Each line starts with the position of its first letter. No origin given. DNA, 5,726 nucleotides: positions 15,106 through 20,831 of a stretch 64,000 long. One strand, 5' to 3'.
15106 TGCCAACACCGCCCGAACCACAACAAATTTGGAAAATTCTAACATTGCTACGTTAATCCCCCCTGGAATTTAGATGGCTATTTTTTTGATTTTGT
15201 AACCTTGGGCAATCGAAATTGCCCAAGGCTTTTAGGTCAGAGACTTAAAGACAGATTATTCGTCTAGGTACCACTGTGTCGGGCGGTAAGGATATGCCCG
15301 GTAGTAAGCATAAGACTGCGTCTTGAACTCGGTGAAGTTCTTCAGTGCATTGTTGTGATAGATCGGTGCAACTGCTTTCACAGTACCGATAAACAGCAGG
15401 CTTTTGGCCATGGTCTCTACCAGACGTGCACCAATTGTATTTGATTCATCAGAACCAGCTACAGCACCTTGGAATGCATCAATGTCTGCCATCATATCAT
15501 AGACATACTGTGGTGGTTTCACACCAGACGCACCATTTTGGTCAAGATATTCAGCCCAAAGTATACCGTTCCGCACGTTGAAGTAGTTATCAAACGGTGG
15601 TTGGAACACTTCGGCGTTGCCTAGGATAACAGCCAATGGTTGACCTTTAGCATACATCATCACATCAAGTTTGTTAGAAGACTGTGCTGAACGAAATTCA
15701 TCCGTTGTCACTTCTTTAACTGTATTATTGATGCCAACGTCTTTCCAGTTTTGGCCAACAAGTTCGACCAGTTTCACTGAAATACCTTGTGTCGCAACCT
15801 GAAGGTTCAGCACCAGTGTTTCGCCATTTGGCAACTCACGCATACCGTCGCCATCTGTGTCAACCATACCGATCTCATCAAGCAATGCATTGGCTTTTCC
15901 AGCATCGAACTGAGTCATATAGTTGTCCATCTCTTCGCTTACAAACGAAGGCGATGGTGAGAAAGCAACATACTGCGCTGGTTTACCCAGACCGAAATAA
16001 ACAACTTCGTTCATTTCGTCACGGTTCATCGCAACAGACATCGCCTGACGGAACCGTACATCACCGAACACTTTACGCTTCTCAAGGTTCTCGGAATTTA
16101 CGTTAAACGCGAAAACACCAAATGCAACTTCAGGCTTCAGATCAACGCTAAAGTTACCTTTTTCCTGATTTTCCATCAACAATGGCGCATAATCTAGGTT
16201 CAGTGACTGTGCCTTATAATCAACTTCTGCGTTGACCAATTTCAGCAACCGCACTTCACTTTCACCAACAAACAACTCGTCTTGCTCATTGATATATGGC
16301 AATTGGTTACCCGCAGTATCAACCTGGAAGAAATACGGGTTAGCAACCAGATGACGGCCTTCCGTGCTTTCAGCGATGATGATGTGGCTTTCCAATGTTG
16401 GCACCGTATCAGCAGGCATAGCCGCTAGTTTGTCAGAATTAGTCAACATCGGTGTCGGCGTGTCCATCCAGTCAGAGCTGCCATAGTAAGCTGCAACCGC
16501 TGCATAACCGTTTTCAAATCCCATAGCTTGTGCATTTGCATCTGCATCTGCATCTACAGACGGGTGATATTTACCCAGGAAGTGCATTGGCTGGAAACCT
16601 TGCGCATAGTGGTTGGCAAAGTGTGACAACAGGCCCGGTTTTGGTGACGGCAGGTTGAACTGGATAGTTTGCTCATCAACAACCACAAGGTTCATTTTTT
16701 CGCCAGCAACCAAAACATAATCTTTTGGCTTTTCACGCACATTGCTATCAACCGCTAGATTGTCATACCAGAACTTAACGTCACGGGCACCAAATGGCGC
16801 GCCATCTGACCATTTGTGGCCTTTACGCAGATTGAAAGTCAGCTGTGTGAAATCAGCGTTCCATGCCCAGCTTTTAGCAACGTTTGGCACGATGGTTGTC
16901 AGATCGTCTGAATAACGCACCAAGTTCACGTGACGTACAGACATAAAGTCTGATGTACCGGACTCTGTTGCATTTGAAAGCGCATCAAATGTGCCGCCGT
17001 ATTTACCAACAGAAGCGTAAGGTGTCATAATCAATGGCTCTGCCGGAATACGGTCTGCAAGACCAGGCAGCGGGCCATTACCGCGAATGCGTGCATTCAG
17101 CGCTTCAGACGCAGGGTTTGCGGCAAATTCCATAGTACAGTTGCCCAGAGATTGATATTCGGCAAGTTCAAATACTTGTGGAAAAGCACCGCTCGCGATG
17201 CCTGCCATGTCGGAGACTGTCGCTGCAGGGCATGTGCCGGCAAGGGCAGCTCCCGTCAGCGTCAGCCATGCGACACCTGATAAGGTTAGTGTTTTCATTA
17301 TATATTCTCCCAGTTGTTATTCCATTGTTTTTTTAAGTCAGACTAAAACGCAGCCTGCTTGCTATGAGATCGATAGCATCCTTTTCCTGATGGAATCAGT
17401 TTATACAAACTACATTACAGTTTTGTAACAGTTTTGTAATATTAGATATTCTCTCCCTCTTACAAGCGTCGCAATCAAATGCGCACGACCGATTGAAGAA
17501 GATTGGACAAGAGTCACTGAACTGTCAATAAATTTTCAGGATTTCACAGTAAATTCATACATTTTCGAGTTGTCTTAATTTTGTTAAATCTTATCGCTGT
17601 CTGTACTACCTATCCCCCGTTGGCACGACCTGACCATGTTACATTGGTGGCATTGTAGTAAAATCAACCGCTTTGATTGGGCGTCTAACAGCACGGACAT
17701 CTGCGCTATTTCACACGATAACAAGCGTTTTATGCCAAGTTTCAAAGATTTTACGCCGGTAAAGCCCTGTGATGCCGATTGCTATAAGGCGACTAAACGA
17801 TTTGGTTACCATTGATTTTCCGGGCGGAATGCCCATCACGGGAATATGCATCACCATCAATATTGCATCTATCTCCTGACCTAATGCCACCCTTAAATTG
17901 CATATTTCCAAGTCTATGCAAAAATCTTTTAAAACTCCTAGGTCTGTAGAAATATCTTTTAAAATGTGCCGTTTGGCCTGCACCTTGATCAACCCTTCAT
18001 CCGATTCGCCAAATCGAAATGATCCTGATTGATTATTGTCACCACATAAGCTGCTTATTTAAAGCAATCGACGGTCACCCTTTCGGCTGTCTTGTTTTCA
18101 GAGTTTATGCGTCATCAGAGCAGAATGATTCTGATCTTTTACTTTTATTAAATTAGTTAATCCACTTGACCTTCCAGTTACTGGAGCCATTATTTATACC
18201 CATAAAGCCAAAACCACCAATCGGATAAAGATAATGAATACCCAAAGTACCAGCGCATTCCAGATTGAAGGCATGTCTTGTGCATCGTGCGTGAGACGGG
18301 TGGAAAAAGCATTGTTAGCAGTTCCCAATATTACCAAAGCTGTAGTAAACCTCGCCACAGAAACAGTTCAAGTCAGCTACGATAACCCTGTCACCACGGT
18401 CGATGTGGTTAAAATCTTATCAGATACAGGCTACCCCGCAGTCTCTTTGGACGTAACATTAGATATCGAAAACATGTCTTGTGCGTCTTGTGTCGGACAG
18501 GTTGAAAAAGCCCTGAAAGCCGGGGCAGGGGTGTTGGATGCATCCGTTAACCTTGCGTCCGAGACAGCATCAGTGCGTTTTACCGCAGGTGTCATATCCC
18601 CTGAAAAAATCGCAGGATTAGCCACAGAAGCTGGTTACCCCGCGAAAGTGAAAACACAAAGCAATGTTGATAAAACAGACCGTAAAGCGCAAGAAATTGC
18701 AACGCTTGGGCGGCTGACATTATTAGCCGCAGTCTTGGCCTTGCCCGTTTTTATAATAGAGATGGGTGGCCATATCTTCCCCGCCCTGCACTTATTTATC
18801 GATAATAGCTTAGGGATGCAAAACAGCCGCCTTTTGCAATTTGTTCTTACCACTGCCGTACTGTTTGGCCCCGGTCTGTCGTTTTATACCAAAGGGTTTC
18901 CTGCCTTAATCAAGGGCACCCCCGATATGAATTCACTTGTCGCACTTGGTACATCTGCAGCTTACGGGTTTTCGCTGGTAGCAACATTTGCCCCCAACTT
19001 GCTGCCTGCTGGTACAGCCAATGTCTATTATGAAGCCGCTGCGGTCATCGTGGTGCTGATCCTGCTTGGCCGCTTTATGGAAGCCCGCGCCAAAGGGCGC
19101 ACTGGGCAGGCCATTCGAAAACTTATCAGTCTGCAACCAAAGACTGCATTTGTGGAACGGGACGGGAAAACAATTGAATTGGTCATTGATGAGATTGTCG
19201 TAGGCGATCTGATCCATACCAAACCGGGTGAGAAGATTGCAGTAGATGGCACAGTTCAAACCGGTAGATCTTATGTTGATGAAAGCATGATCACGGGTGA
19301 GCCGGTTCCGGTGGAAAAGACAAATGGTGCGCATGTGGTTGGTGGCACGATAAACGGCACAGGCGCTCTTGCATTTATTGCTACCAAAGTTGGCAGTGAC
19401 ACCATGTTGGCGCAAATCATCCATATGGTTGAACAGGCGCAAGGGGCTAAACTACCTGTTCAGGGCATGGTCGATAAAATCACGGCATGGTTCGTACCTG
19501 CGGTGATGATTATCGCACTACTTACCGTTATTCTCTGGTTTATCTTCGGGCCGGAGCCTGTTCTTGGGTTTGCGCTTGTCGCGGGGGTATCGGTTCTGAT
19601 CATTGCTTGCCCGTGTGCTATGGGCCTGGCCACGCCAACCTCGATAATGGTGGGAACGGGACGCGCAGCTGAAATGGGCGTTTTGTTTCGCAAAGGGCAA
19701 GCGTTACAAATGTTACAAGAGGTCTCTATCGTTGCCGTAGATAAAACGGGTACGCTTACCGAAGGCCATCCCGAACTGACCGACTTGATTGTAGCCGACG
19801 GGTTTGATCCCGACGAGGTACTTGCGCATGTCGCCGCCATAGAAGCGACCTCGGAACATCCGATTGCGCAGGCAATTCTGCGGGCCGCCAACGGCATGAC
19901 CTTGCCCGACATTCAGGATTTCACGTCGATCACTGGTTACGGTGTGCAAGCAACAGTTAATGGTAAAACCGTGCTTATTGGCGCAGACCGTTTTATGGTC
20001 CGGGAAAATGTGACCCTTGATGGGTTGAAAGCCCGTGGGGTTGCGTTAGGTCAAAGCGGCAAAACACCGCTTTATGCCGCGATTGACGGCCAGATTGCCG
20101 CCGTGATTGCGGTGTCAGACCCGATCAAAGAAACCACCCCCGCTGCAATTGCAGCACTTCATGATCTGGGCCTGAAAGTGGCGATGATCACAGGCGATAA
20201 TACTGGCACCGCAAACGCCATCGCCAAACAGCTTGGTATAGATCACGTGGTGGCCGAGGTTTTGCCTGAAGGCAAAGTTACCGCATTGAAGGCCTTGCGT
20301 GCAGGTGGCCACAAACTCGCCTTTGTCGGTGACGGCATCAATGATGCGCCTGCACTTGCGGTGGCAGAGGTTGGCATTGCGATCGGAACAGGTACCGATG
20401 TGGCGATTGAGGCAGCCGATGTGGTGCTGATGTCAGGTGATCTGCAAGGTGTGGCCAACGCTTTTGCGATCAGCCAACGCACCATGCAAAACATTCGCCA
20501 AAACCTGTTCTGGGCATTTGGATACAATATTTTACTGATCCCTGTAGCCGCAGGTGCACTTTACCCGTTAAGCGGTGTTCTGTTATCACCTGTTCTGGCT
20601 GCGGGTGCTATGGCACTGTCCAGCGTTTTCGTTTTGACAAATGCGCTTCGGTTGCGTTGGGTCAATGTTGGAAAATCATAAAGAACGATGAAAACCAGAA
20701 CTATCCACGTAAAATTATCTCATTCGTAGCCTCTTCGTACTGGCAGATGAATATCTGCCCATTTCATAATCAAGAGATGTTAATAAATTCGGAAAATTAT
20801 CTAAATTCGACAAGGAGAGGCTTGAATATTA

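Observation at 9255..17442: Candidate phosphate-starvation system for organophosphorus uptake and hydrolysis: Pho-box ABC5 operon, DUF1127 and a PMH-like hydrolase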

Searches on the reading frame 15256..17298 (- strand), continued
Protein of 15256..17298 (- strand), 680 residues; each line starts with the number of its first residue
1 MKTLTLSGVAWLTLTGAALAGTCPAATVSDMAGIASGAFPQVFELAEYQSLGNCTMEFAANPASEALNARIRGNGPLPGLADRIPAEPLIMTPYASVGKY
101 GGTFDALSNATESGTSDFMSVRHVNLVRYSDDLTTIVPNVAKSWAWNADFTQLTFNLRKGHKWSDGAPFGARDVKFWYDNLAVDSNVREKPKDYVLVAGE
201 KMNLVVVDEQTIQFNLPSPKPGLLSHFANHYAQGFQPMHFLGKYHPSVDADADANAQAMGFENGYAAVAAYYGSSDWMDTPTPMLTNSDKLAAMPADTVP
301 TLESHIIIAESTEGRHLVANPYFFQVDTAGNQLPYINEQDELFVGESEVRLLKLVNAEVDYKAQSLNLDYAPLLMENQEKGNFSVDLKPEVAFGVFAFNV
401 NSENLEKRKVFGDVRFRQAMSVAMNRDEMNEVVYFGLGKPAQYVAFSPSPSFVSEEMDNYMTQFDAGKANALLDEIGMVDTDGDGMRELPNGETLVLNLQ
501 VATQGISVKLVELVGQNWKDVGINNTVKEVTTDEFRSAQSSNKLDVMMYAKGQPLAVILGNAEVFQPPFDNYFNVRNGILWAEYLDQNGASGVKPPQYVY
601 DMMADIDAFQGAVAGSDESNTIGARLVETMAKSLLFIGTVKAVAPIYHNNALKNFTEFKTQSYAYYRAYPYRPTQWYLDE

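Call 35: get_annotated_region(hit=H2, flank=12000)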
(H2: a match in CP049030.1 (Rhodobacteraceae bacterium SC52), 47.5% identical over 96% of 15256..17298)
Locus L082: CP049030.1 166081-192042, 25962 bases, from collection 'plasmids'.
description: Rhodobacteraceae bacterium SC52 plasmid pSC52_2, complete sequence
organism: Rhodobacteraceae bacterium SC52 (NCBI taxid 2745590)
taxonomy: Bacteria; Pseudomonadota; Alphaproteobacteria; Rhodobacterales; Paracoccaceae; ; Rhodobacteraceae bacterium SC52
host: -; source: Apostichopus japonicus,pure culture,Intestine content; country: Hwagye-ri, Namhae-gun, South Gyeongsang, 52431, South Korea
typing (MOB-suite, as given by PLSDB): mobilizable; relaxase MOBP,MOBP
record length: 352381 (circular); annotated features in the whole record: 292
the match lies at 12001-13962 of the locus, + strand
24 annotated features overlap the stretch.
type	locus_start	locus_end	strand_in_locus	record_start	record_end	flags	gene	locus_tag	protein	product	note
CDS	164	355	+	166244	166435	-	-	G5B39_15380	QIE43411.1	hypothetical protein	-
CDS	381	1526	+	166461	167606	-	-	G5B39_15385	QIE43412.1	TRAP transporter substrate-binding protein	-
CDS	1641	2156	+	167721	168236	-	-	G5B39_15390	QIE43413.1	TRAP transporter small permease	-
CDS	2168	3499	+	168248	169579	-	-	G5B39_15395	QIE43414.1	TRAP transporter large permease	-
CDS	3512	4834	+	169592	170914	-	hisD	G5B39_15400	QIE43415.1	histidinol dehydrogenase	-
CDS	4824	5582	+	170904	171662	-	-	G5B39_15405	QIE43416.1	SDR family oxidoreductase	-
CDS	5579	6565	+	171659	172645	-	-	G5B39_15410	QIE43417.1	alcohol dehydrogenase catalytic domain-containing protein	-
CDS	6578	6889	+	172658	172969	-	-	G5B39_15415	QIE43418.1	UxaA family hydrolase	-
CDS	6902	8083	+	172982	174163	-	-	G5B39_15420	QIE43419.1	UxaA family hydrolase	-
CDS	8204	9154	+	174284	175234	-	-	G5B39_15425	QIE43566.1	Ldh family oxidoreductase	-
CDS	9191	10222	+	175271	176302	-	-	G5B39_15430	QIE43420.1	putative sulfate exporter family transporter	-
CDS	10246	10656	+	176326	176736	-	-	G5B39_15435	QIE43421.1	universal stress protein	-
CDS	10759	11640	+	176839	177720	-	-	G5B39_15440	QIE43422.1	acyltransferase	-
CDS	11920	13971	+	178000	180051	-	-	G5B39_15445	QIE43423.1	ABC transporter substrate-binding protein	-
CDS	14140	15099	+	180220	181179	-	-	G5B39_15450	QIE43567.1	ABC transporter permease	-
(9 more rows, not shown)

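Call 72: search_protein_families(library=ncbifam, proteins=[L075:18554-19492:+, L075:19863-20819:+, L075:20834-21826:+, L075:16133-17530:+], max_evalue=1e-10)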
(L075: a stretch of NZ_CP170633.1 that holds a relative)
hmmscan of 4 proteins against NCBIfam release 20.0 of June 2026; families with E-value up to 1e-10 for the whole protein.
L075:18554-19492:+ (312 aa): 6 families
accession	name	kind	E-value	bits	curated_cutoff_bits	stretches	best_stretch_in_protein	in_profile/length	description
NF007912.0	PRK10625.1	equivalog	5.9e-33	114.7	415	1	12-296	13-337/346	NADP(H)-dependent aldo-keto reductase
NF049922.1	MethglyxlRedYdjG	equivalog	2.3e-31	109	550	1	18-294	25-318/326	NADH-dependent methylglyoxal reductase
NF007388.0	PRK09912.1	subfamily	9.6e-30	103.6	448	1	12-282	25-316/346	L-glyceraldehyde 3-phosphate reductase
TIGR01293.1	Kv_beta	subfamily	1.1e-24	87.1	365.4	1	11-286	12-306/319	voltage-dependent potassium channel subunit beta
NF007695.0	PRK10376.1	subfamily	1.5e-19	70.2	280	1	18-198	23-216/290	oxidoreductase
NF008377.0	PRK11172.1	equivalog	2.4e-12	46.6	327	0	39-198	26-182/267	2,5-didehydrogluconate reductase DkgB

L075:19863-20819:+ (318 aa): 173 families (the best 25 are shown)
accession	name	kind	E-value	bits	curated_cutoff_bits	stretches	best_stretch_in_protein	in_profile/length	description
TIGR02315.1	ABC_phnC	equivalog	4.5e-94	314.4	266.1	1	48-289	1-243/243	phosphonate ABC transporter ATP-binding protein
NF007438.0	PRK09984.1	equivalog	2.6e-61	207.1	365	1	48-281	4-242/262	phosphonate ABC transporter ATP-binding protein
NF007027.0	PRK09493.1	equivalog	4.7e-47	160.4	379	1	48-281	1-225/240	glutamine ABC transporter ATP-binding protein GlnQ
TIGR01186.1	proV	subfamily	9.2e-44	150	326.6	1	57-286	2-224/363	betaine/proline/choline family ABC transporter ATP-binding protein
TIGR03873.1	F420-0_ABC_ATP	hypoth_equivalog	1.8e-43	148.7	372.4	1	49-294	2-240/256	putative F420-0 ABC transporter ATP-binding protein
TIGR03005.1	ectoine_ehuA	equivalog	5.3e-43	147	345.4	1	50-279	2-234/252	ectoine/hydroxyectoine ABC transporter ATP-binding protein EhuA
TIGR03265.1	PhnT2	equivalog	4.3e-42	144.6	457.7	1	48-279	4-222/353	putative 2-aminoethylphosphonate ABC transporter ATP-binding protein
TIGR03608.1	L_ocin_972_ABC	subfamily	1.2e-41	142.5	254.85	1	52-264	2-205/206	putative bacteriocin export ABC transporter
TIGR02673.1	FtsE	equivalog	1.8e-41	142.2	264.85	1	48-269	1-214/214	cell division ATP-binding protein FtsE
NF007082.0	PRK09536.1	equivalog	3.9e-41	141.5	537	1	48-295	3-243/402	corrinoid ABC transporter ATPase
NF006987.0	PRK09452.1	equivalog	1.3e-40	139.3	482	1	46-279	15-235/378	spermidine/putrescine ABC transporter ATP-binding protein PotA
NF008428.0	PRK11264.1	equivalog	1.5e-40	139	406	1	48-279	3-231/250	L-cystine ABC transporter ATP-binding protein TcyN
TIGR02314.1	ABC_MetN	equivalog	2.4e-40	138.6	499.7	1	48-276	1-225/343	methionine ABC transporter ATP-binding protein MetN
NF043075.1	MMSYN1_0197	equivalog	3.3e-40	138.1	550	1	48-279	2-220/341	spermidine/putrescine ABC transporter ATP-binding protein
TIGR00972.1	3a0107s01c2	equivalog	4.4e-40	137.6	343.2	1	49-281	2-232/248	phosphate ABC transporter ATP-binding protein PstB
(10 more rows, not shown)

L075:20834-21826:+ (330 aa): 3 families
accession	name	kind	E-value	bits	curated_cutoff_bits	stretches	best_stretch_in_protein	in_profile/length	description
TIGR03431.1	PhnD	equivalog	3.2e-99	332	261.1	1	28-326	1-285/288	phosphonate ABC transporter substrate-binding protein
TIGR01098.1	3A0109s03R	subfamily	3.1e-64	216.9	112.05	1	31-287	4-250/253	phosphate/phosphite/phosphonate ABC transporter substrate-binding protein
TIGR04553.1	ABC_peri_selen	hypoth_equivalog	1.9e-18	66.8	250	1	55-224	3-167/266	putative selenate ABC transporter substrate-binding protein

L075:16133-17530:+ (465 aa): 69 families (the best 25 are shown)
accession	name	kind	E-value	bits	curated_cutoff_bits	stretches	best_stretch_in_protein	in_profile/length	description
TIGR00700.1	GABAtrnsam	equivalog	2.1e-165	550.4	506.65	1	47-461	2-419/420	4-aminobutyrate--2-oxoglutarate transaminase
NF005692.0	PRK07495.1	equivalog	1e-163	544.9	724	1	39-463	1-422/425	4-aminobutyrate--2-oxoglutarate transaminase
NF005985.0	PRK08088.1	equivalog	2.2e-159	530.7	713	1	40-463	3-424/426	4-aminobutyrate--2-oxoglutarate transaminase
NF005272.0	PRK06777.1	equivalog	7e-154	512.4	725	1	39-460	1-419/421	4-aminobutyrate--2-oxoglutarate transaminase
NF005376.0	PRK06918.1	equivalog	1.8e-152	507.9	676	1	37-463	13-444/451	4-aminobutyrate--2-oxoglutarate transaminase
NF007308.0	PRK09792.1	equivalog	5.5e-147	490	747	1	39-461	1-420/421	4-aminobutyrate transaminase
NF004714.0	PRK06058.1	subfamily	6.7e-139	463.4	639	1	41-462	23-446/447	4-aminobutyrate--2-oxoglutarate transaminase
NF049976.1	AmadipTransam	equivalog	2.4e-128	428.6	650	1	50-462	4-414/416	2-aminoadipate transaminase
NF005993.0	PRK08117.1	subfamily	8.9e-126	420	574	1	40-462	4-429/433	aspartate aminotransferase family protein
NF004426.0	PRK05769.1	equivalog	1.4e-121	406.4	552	1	33-462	9-439/441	acetyl ornithine aminotransferase family protein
NF006228.0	PRK08360.1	equivalog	5.1e-107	358.3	608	1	51-462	13-426/443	aspartate aminotransferase family protein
NF006368.0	PRK08593.1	equivalog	1.7e-95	320.3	570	1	50-462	15-431/448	aspartate aminotransferase family protein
NF045634.1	LeuMetRace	equivalog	1.1e-93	314.4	800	1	42-462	4-426/432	leucine/methionine racemase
TIGR00707.1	argD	subfamily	1.3e-91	307.2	410.05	1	62-460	11-380/381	acetylornithine/succinylornithine family transaminase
NF002874.0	PRK03244.1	equivalog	2.9e-84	283.2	457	1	38-463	4-395/399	acetylornithine transaminase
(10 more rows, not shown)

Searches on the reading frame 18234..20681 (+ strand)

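Call 50: search_protein_families(library=pfam, proteins=[window:18234-20681:+], max_evalue=0.00001)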
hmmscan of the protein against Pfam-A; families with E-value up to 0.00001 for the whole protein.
window:18234-20681:+ (815 aa): 4 families
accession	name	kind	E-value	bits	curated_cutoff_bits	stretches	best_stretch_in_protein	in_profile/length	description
PF00122.25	E1-E2_ATPase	-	4.2e-55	186.5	28.1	1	299-480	1-180/181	E1-E2 ATPase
PF00702.32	Hydrolase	-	8.5e-38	131.1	26.4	1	499-711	3-190/191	haloacid dehalogenase-like hydrolase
PF00403.32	HMA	-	3.8e-31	107.7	24.8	2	9-67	2-61/62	Heavy-metal-associated domain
PF08282.18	Hydrolase_3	-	3.3e-08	34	20.9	0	685-743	196-254/255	haloacid dehalogenase-like hydrolase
